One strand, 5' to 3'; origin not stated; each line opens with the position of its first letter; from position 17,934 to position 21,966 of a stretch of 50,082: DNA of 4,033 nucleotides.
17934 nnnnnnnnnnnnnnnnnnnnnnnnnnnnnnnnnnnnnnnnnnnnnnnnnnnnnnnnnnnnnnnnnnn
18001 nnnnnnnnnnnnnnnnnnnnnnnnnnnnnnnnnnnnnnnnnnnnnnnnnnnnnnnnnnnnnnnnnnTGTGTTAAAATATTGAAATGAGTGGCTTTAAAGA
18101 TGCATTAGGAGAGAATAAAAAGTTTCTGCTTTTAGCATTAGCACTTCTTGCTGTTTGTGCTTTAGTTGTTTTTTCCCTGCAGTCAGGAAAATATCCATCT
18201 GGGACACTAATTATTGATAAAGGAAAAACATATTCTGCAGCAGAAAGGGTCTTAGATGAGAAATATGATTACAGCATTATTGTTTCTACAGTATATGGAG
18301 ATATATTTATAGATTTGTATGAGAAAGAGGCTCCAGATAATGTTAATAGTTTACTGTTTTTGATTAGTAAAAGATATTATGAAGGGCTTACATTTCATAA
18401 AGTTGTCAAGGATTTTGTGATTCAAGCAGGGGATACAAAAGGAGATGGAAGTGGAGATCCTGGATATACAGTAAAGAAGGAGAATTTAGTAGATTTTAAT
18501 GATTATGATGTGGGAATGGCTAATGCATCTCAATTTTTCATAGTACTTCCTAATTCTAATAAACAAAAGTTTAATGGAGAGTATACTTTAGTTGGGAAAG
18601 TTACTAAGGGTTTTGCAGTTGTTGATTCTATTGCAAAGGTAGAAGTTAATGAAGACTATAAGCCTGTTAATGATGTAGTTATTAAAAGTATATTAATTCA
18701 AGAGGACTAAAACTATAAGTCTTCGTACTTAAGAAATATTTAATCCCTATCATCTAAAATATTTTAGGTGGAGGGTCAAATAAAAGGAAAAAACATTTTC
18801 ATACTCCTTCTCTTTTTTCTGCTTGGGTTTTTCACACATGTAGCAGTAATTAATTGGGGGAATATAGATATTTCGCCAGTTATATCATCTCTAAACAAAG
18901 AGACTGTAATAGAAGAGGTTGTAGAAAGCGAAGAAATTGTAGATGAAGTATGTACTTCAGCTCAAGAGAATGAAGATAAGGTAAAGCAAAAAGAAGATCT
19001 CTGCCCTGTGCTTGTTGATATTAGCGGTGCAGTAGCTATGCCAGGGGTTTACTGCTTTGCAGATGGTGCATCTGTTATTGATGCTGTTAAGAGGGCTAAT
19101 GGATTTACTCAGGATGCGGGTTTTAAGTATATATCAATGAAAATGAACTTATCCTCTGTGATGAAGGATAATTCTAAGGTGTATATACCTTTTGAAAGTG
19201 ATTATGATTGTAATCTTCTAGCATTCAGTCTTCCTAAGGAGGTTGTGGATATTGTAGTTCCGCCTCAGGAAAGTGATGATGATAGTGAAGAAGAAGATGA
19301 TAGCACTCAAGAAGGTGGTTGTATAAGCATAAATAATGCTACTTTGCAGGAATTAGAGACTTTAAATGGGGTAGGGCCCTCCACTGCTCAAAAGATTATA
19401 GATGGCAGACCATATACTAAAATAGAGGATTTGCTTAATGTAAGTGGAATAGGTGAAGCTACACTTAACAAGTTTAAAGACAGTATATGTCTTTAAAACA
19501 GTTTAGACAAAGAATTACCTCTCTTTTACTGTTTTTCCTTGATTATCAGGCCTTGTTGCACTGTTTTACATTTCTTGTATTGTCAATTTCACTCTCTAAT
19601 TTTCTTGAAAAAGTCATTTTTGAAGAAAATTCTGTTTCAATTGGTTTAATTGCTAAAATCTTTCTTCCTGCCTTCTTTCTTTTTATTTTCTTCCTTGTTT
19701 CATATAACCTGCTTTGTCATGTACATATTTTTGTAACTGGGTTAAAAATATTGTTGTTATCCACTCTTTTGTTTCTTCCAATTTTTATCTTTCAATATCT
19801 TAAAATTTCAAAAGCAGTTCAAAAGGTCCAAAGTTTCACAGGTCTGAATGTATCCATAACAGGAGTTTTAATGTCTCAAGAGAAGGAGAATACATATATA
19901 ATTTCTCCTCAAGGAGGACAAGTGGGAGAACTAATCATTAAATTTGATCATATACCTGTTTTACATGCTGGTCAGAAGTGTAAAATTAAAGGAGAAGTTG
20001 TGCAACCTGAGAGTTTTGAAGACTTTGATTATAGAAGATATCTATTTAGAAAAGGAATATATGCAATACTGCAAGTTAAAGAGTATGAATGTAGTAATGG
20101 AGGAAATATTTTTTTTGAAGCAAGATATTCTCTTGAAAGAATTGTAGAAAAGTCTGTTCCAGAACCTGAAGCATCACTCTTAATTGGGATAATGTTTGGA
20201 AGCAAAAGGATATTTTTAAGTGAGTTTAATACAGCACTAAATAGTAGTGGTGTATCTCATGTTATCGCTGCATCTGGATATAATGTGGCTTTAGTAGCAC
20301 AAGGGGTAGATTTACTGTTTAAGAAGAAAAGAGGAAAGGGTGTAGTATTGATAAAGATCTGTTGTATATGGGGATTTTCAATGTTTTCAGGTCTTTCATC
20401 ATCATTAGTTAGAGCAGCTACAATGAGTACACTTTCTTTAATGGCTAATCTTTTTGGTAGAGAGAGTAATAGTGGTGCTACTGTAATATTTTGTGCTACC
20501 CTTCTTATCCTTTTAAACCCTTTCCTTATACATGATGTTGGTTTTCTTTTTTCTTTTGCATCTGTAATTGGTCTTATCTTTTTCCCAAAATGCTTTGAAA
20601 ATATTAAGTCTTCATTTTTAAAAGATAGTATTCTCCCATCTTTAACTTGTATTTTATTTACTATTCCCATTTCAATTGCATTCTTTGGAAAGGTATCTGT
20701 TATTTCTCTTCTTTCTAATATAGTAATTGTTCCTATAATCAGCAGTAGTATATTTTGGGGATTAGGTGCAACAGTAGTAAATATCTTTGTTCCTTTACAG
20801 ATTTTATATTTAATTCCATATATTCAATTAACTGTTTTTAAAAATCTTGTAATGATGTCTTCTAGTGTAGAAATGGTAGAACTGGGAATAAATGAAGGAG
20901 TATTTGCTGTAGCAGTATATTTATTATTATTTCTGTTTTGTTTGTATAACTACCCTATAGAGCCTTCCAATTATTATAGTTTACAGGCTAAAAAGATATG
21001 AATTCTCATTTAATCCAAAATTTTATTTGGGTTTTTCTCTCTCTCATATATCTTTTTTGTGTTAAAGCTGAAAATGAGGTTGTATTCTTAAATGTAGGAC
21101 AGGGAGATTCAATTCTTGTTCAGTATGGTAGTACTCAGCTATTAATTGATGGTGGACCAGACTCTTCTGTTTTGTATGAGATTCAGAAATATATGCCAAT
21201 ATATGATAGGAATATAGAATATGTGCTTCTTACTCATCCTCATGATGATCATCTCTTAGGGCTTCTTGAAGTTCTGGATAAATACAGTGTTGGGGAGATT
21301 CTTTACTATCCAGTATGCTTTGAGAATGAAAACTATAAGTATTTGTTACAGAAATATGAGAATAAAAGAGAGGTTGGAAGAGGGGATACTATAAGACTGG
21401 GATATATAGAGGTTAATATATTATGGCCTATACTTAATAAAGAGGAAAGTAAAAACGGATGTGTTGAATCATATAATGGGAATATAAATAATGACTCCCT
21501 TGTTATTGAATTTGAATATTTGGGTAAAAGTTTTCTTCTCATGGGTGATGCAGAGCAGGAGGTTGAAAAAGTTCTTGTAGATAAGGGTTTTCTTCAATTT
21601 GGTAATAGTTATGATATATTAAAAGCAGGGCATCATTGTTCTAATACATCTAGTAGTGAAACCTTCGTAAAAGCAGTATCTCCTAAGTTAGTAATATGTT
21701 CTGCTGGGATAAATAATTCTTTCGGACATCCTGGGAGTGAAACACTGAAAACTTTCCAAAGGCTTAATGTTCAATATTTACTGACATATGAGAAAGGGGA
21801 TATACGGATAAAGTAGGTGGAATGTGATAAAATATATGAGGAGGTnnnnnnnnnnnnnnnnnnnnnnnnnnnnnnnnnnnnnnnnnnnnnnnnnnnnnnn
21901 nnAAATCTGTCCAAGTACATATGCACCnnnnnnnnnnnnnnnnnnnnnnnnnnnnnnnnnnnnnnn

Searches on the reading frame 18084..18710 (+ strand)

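Call 11: search_protein_families(library=pfam, proteins=[window:18084-18710:+])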
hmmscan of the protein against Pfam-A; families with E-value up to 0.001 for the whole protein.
window:18084-18710:+ (208 aa): 1 family
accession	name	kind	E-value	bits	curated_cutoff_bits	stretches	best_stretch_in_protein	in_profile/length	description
PF00160.26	Pro_isomerase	-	9.2e-30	104.4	21.7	1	67-203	4-157/159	Cyclophilin type peptidyl-prolyl cis-trans isomerase/CLD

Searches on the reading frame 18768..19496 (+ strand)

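Call 11: search_protein_families(library=pfam, proteins=[window:18768-19496:+])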
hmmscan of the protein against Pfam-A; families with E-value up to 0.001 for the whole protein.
window:18768-19496:+ (242 aa): 5 families
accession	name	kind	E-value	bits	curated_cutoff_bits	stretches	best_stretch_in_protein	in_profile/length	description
PF12836.13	HHH_3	-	2e-13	50.6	27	1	186-240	6-64/65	Helix-hairpin-helix motif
PF00633.29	HHH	-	2.7e-11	43.2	24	1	187-212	4-29/30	Helix-hairpin-helix motif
PF06514.17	PsbU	-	1.2e-08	35.2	24.5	1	176-236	5-65/93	Photosystem II 12 kDa extrinsic protein (PsbU)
PF14520.12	HHH_5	-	4.6e-06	27.5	27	0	190-212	31-53/57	Helix-hairpin-helix domain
PF10531.15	SLBB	-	2e-05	24.8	27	1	83-118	2-37/55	SLBB domain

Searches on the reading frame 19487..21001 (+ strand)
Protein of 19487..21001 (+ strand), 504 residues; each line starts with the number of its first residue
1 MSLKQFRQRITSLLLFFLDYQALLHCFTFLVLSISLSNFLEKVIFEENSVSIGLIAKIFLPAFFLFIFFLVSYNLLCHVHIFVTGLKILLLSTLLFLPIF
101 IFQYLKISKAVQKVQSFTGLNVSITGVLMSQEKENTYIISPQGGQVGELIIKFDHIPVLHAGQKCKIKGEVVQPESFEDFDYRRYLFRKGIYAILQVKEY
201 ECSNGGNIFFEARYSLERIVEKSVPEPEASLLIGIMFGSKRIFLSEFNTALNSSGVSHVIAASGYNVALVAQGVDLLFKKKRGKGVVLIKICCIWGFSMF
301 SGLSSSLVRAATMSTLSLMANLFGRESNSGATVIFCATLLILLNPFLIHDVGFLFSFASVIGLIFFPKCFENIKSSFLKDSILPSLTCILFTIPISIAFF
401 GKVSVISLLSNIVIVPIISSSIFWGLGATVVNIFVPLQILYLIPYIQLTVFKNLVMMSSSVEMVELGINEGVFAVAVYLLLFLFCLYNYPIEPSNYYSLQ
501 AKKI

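Call 11: search_protein_families(library=pfam, proteins=[window:19487-21001:+])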
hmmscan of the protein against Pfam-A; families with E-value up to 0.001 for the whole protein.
window:19487-21001:+ (504 aa): 2 families
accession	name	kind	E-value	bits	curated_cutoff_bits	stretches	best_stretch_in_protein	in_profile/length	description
PF03772.21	Competence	-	1.4e-34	120.1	23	1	236-487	2-266/270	Competence protein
PF13567.11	DUF4131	-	1.2e-09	38.6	31.6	1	60-199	10-161/165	Domain of unknown function (DUF4131)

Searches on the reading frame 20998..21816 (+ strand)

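Call 11: search_protein_families(library=pfam, proteins=[window:20998-21816:+])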
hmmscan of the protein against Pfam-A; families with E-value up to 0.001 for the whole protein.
window:20998-21816:+ (272 aa): 2 families
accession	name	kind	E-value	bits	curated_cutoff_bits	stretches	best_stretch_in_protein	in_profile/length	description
PF00753.33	Lactamase_B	-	3.7e-17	63.4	22.7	1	32-231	2-189/196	Metallo-beta-lactamase superfamily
PF12706.13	Lactamase_B_2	-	3.6e-05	23.9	27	1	47-135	2-99/200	Beta-lactamase superfamily domain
